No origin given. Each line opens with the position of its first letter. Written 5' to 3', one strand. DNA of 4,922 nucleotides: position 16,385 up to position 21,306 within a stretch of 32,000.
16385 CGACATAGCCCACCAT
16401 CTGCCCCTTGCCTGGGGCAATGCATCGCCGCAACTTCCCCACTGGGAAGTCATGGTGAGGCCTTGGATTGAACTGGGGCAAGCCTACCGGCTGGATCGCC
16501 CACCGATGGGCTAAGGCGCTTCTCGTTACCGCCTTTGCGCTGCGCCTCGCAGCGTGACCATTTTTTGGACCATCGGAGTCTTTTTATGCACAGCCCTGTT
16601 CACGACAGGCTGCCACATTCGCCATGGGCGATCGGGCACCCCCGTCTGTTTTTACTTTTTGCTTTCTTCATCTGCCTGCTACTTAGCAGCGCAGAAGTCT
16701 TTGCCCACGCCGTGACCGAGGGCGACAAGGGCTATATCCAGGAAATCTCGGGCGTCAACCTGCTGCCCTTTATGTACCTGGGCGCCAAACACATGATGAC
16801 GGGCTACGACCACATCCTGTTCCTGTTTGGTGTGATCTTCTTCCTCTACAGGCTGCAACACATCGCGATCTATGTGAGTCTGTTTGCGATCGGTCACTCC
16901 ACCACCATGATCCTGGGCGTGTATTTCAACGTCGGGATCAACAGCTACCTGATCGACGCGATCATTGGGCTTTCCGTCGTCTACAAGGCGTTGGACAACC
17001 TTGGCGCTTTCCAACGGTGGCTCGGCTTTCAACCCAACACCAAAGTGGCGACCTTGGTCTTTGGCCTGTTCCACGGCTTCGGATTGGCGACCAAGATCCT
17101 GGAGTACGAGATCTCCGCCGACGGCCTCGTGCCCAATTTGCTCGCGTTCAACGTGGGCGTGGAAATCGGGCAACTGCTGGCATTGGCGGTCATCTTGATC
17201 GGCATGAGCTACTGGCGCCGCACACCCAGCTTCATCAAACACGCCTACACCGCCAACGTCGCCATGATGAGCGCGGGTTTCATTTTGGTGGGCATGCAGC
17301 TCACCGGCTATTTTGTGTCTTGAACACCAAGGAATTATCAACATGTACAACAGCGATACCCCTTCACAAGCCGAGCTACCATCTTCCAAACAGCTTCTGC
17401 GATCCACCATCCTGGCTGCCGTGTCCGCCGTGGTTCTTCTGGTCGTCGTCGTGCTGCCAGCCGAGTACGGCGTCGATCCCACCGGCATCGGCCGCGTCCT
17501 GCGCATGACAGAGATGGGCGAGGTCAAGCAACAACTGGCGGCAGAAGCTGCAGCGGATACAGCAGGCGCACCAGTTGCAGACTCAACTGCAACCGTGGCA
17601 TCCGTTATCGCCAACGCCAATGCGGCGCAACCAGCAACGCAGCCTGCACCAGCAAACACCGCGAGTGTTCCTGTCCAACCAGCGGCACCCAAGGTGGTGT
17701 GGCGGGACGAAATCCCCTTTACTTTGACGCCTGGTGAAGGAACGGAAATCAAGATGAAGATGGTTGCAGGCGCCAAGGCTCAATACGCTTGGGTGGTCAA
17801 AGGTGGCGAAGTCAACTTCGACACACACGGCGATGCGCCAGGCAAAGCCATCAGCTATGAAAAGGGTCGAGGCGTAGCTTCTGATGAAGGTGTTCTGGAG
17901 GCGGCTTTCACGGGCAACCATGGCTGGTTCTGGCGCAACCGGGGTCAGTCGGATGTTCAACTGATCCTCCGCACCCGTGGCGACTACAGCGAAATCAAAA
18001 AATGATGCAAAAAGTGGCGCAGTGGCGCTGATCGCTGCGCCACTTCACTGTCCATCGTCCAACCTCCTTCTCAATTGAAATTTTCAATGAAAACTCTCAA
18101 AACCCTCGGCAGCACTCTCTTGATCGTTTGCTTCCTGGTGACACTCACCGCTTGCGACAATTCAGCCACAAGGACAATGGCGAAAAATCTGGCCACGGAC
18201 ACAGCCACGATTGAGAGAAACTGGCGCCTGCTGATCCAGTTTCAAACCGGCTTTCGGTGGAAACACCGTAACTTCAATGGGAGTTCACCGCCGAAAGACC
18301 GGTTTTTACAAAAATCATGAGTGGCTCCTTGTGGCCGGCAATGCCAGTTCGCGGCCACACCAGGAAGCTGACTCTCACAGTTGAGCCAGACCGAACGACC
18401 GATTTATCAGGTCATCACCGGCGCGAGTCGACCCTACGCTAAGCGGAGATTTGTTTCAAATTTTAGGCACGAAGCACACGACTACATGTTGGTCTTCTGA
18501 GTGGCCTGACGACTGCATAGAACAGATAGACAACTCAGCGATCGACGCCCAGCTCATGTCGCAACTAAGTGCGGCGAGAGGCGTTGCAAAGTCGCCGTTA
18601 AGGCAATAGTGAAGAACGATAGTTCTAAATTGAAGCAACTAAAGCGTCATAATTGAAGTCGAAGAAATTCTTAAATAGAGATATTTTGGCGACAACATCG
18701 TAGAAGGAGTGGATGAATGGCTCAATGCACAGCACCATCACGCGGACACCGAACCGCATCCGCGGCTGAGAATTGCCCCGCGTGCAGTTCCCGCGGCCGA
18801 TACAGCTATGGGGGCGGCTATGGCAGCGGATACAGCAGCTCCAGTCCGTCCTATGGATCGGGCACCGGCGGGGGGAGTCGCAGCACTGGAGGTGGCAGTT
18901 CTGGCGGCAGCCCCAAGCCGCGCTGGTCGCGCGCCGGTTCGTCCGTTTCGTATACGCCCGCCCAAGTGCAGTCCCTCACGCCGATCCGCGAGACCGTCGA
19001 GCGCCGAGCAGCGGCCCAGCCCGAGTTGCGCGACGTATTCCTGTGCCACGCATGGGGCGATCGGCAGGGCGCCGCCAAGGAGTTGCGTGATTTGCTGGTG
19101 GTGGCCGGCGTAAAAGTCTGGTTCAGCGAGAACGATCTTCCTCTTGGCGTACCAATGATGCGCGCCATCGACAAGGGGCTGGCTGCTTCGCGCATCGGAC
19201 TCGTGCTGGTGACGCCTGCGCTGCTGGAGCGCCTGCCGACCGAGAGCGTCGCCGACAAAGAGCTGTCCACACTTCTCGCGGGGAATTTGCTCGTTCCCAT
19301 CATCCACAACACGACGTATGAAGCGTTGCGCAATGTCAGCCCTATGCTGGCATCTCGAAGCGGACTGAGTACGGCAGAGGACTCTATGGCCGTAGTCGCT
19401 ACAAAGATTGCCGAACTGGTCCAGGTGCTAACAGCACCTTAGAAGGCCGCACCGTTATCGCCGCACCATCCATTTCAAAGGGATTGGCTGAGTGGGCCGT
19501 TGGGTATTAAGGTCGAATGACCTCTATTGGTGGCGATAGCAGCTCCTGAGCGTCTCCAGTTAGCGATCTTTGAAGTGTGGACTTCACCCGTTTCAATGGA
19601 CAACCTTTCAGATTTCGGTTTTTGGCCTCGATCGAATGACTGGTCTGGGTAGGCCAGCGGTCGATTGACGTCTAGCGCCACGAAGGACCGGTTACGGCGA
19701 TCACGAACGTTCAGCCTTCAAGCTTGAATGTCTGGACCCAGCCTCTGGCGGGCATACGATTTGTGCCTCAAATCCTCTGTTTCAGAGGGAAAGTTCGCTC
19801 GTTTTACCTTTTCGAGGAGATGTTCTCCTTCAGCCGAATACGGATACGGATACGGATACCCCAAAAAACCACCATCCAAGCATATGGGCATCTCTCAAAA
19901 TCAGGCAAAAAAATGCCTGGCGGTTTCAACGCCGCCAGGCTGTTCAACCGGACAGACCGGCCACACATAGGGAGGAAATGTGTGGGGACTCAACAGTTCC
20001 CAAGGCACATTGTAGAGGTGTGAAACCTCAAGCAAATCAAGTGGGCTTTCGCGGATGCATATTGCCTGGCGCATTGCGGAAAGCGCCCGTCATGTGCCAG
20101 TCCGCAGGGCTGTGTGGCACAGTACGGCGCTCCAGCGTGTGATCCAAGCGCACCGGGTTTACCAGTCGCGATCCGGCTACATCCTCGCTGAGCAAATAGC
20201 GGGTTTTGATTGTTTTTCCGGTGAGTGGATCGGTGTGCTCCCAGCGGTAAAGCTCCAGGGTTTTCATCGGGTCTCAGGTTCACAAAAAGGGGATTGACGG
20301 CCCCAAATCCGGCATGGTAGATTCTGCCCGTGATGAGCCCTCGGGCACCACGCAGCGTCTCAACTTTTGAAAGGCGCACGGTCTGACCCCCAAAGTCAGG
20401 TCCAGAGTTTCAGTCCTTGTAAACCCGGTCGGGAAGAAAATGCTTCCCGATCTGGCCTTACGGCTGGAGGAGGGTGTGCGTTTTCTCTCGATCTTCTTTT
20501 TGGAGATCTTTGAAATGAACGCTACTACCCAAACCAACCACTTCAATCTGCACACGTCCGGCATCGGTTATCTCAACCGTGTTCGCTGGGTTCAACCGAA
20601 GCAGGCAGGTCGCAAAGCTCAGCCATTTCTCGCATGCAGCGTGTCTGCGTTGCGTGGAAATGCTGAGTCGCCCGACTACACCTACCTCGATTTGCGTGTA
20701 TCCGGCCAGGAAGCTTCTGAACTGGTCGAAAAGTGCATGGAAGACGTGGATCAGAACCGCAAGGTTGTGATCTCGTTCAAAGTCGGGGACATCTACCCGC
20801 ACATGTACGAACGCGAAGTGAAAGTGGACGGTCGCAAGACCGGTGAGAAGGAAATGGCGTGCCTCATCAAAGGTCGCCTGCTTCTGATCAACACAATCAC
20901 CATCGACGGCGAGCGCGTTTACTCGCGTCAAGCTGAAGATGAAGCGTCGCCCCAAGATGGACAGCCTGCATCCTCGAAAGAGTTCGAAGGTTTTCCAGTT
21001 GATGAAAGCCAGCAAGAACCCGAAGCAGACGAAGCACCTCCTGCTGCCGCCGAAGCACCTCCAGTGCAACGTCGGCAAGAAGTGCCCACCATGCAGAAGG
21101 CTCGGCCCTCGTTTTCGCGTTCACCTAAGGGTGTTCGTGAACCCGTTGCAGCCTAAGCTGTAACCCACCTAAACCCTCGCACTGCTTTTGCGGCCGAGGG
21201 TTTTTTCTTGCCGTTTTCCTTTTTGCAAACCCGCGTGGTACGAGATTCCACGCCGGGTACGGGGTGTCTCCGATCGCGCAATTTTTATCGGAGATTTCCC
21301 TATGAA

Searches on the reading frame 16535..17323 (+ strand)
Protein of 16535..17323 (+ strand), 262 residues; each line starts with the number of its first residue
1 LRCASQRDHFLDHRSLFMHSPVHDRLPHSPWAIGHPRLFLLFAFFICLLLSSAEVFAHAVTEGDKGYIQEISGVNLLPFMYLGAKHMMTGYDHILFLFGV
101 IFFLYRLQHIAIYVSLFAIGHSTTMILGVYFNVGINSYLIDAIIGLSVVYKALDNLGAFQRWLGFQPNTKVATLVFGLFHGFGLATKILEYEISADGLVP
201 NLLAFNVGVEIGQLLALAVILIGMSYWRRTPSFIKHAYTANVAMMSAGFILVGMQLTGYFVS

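Call 8: search_protein_families(library=pfam, proteins=[window:16535-17323:+], max_evalue=0.001)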
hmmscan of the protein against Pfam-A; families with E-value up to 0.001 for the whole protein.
window:16535-17323:+ (262 aa): 1 family
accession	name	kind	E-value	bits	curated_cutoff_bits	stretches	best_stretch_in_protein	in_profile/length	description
PF13795.12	HupE_UreJ_2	-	5.6e-54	182.5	24.5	1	79-230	1-155/156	HupE / UreJ protein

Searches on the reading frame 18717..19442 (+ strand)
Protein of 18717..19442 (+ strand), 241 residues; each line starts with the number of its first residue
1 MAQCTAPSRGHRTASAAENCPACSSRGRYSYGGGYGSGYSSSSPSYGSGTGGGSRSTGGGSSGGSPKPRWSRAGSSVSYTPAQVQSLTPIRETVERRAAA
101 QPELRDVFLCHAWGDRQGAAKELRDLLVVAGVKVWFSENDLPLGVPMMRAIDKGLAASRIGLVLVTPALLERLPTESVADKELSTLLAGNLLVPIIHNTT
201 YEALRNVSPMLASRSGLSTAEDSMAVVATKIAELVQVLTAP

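Call 8: search_protein_families(library=pfam, proteins=[window:18717-19442:+], max_evalue=0.001)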
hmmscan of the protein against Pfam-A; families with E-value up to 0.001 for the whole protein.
window:18717-19442:+ (241 aa): 1 family
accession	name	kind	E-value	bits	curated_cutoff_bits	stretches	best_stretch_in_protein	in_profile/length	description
PF13676.11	TIR_2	-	7.8e-12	46.2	28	1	107-199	1-93/122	TIR domain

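Call 13: search_protein_families(library=ncbifam, proteins=[window:18717-19442:+], max_evalue=0.001)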
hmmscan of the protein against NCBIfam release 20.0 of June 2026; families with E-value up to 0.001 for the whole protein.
window:18717-19442:+ (241 aa): 1 family
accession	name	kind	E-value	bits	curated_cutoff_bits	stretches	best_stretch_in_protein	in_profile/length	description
NF042941.1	Retron_TIR_antiphage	equivalog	1.6e-08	33.8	600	1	88-213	323-449/464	TIR domain-containing anti-phage reverse transcriptase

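Call 91: search_protein_families(library=padloc, proteins=[window:18717-19442:+], max_evalue=0.001)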
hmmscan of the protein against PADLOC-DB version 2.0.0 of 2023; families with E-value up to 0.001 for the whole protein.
window:18717-19442:+ (241 aa): 6 families
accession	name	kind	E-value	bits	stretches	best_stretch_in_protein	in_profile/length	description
PDLC00424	ThsB1|ThsB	-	3.7e-123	407.8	1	1-237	1-234/234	TIR-like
PDLC05062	PDC-S66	-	5.2e-24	83.2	1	93-236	137-281/282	-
PDLC00417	ThsB1|ThsB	-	4.8e-10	37.4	1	105-234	167-298/303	TIR-like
PDLC02012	SAVED5--SAVED_TIR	-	7.3e-07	26.6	1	105-187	14-92/404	-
PDLC00727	Effector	-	4.7e-06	23.3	1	75-187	150-253/590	TIR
PDLC00728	Effector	-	0.00027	18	1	105-166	10-71/432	TIR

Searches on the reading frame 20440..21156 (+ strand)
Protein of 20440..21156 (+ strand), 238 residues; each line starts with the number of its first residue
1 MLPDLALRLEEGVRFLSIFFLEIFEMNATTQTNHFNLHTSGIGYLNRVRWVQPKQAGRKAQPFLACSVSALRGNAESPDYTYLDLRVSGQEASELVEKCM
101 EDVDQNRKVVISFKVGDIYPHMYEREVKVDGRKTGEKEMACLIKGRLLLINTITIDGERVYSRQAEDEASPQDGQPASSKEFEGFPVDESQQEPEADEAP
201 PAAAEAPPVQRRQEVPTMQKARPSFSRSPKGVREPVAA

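Call 8: search_protein_families(library=pfam, proteins=[window:20440-21156:+], max_evalue=0.001)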
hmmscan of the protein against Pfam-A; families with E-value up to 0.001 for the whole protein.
window:20440-21156:+ (238 aa): 1 family
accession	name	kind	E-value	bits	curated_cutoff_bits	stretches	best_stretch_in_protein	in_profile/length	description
PF12101.13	DUF3577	-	1.3e-42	145.1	25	1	29-167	2-131/133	Protein of unknown function (DUF3577)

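Call 13: search_protein_families(library=ncbifam, proteins=[window:20440-21156:+], max_evalue=0.001)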
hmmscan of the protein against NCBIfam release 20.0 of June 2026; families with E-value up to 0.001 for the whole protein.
window:20440-21156:+ (238 aa): 1 family
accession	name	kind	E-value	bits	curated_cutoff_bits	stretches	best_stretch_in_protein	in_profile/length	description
NF040584.1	STY4534_fam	equivalog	1.5e-37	128.6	160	1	33-164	1-123/125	STY4534 family ICE replication protein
